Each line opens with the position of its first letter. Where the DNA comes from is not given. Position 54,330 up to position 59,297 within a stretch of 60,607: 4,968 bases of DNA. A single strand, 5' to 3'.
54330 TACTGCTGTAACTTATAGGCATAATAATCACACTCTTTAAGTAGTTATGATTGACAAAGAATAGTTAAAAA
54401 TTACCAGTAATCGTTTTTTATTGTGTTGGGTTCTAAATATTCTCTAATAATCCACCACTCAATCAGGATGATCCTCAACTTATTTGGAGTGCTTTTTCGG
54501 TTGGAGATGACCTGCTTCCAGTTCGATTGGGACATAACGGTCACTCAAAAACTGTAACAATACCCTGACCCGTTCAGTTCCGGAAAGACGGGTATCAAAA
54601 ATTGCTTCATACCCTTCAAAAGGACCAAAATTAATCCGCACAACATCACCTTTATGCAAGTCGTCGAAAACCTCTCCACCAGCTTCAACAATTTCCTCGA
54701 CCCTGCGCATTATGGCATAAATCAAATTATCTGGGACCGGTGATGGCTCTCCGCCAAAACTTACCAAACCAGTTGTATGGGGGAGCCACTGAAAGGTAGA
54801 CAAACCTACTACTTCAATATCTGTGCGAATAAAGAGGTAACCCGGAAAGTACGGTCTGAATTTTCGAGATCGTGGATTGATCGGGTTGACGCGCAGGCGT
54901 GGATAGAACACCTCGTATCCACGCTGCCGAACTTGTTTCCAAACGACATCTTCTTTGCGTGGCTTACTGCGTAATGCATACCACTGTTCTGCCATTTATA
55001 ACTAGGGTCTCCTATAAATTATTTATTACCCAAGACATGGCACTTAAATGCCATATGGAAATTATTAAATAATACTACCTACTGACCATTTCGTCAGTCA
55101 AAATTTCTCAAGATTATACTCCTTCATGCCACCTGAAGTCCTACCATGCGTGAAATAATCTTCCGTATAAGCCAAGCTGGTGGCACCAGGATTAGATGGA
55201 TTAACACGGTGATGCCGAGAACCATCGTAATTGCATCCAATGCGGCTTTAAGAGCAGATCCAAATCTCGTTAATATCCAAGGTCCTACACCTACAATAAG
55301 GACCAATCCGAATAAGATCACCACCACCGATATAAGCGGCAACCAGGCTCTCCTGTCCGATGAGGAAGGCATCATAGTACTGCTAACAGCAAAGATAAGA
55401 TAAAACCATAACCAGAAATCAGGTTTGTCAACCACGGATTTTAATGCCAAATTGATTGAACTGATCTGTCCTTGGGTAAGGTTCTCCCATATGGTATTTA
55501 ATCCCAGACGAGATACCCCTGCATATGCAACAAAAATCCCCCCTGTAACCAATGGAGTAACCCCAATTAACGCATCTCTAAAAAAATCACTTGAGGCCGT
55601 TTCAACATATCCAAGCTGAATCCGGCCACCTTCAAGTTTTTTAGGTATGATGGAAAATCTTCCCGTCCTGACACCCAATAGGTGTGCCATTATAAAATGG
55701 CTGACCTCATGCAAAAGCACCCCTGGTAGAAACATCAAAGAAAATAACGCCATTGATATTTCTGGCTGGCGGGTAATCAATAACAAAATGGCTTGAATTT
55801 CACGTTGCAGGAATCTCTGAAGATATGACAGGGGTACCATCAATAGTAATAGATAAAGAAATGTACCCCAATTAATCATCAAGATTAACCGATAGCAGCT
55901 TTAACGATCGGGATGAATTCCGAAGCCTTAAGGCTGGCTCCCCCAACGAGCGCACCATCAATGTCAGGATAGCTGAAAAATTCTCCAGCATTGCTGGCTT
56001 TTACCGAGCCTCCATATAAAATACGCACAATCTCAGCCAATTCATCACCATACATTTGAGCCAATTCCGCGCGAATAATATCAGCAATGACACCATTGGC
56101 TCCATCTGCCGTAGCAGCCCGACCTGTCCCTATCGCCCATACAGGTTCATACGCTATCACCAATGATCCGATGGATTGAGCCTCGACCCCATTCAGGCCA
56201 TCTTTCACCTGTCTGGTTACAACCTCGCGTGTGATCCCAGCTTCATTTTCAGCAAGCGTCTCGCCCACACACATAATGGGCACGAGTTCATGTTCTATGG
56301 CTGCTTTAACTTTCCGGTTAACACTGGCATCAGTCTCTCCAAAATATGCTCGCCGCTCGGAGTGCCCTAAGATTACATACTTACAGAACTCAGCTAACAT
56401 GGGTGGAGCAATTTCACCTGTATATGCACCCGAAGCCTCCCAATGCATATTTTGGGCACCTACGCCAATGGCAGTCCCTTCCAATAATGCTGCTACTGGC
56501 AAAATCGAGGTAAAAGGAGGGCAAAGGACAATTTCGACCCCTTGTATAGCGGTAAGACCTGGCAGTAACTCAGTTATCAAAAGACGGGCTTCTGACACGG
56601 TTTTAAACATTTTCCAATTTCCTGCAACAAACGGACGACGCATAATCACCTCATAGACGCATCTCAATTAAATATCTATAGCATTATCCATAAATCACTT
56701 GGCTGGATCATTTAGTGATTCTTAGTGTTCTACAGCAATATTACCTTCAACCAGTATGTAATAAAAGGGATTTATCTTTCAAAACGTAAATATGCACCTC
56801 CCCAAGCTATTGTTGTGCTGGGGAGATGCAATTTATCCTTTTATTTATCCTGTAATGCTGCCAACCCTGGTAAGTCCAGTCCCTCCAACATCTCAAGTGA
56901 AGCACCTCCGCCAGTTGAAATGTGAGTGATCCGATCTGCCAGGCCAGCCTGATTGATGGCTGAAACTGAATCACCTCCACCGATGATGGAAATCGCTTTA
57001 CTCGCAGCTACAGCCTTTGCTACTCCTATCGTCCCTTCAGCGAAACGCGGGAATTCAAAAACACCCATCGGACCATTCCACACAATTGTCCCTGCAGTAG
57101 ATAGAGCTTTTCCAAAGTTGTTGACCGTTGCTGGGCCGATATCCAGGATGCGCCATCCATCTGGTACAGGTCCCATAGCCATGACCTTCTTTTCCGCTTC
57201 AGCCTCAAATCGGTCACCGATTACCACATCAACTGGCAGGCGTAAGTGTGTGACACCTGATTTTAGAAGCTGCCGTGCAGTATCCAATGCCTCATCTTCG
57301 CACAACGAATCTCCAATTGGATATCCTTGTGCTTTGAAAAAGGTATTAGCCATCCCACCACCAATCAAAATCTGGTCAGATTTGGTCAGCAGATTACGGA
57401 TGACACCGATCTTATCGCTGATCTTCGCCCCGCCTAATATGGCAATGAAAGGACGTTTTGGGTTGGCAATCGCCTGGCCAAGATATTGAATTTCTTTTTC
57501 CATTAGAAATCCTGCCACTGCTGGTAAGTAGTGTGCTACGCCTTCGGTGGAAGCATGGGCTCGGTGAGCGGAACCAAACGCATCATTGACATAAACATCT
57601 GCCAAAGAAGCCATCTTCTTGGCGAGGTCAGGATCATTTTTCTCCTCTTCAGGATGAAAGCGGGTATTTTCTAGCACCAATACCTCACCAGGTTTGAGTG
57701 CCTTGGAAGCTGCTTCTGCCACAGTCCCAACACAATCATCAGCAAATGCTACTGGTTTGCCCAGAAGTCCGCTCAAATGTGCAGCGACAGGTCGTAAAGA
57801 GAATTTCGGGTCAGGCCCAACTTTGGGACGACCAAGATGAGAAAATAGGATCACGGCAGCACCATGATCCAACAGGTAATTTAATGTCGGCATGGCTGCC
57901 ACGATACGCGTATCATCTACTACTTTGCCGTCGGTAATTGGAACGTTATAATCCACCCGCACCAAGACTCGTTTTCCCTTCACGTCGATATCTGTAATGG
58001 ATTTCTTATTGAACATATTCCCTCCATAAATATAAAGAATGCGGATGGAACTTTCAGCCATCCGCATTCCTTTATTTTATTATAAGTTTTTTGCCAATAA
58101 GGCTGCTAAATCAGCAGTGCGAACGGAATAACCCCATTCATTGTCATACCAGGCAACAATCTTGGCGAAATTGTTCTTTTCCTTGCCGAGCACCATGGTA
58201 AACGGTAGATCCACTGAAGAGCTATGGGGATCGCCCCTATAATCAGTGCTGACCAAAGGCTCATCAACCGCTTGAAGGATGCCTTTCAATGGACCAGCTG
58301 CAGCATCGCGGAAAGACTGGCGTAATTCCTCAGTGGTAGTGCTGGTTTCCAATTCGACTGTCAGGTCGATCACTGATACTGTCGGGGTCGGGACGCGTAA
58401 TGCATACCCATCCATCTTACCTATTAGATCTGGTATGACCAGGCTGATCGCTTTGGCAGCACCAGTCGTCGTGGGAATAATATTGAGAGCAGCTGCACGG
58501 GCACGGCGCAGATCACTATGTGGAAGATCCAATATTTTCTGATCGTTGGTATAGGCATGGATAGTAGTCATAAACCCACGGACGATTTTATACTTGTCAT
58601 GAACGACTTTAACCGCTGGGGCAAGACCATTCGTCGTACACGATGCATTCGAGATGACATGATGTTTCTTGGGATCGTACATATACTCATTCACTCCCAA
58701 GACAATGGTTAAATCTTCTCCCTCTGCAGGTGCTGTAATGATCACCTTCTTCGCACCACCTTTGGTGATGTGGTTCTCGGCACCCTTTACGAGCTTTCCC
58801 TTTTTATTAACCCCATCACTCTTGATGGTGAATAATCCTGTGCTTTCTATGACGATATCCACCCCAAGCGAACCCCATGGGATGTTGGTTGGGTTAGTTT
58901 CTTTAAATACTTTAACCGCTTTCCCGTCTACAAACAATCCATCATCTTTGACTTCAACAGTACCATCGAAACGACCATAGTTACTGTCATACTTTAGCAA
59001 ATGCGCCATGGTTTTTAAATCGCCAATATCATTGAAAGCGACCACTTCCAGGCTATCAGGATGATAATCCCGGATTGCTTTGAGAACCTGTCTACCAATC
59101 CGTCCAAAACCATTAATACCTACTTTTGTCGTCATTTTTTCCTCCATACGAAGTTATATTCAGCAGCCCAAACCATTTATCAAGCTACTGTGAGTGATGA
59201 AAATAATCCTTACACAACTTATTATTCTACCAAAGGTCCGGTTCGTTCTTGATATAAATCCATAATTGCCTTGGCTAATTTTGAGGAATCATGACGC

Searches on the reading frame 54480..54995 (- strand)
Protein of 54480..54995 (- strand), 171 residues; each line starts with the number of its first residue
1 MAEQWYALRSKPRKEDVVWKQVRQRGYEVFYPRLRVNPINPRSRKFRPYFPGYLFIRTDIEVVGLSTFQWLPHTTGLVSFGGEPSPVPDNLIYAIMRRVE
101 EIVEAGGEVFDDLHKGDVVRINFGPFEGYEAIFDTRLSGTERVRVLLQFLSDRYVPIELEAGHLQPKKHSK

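Call 59: search_protein_families(library=pfam, proteins=[window:54480-54995:-], max_evalue=0.00001)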
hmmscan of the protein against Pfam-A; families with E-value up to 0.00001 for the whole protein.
window:54480-54995:- (171 aa): 1 family
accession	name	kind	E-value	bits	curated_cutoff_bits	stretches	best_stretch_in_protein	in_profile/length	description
PF02357.24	NusG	-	1.9e-16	60.7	22.2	1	4-95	2-92/93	Transcription termination factor nusG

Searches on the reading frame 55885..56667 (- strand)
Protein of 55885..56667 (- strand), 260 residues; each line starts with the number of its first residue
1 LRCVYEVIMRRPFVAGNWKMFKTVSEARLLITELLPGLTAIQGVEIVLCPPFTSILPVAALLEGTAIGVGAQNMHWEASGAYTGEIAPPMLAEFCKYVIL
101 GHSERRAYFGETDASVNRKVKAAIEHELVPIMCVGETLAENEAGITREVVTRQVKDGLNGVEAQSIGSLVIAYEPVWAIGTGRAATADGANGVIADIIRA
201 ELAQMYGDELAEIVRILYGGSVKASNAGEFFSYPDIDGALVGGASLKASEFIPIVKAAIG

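Call 59: search_protein_families(library=pfam, proteins=[window:55885-56667:-], max_evalue=0.00001)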
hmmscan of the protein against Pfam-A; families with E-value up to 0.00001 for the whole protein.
window:55885-56667:- (260 aa): 1 family
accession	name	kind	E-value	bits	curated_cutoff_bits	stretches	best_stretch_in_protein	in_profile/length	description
PF00121.24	TIM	-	3.1e-90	302.4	20.1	1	12-257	1-244/245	Triosephosphate isomerase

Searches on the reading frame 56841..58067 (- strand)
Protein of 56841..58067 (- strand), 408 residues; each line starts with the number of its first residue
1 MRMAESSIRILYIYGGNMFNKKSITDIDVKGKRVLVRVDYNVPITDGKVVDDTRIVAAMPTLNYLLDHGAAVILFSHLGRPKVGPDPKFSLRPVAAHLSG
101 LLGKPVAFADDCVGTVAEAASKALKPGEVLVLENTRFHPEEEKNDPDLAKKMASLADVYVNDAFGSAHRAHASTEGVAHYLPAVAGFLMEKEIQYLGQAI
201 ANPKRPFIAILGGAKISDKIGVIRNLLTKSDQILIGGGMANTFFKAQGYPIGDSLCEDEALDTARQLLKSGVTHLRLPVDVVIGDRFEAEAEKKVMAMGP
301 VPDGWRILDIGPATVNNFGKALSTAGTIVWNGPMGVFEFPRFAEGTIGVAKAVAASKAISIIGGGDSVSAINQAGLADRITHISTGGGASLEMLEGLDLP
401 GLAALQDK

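Call 59: search_protein_families(library=pfam, proteins=[window:56841-58067:-], max_evalue=0.00001)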
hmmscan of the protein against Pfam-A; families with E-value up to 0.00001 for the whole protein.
window:56841-58067:- (408 aa): 1 family
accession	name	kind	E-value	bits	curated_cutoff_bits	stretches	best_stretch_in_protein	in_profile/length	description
PF00162.24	PGK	-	3.2e-163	543.6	27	1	24-396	1-378/379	Phosphoglycerate kinase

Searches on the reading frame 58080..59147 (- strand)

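Call 59: search_protein_families(library=pfam, proteins=[window:58080-59147:-], max_evalue=0.00001)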
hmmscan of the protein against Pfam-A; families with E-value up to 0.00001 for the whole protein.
window:58080-59147:- (355 aa): 2 families
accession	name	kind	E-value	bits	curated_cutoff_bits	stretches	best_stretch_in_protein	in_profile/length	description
PF02800.25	Gp_dh_C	-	6e-60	201.8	24.4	1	175-334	1-158/158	Glyceraldehyde 3-phosphate dehydrogenase, C-terminal domain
PF00044.30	Gp_dh_N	-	1.1e-37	128.8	31.7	1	8-107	2-99/101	Glyceraldehyde 3-phosphate dehydrogenase, NAD binding domain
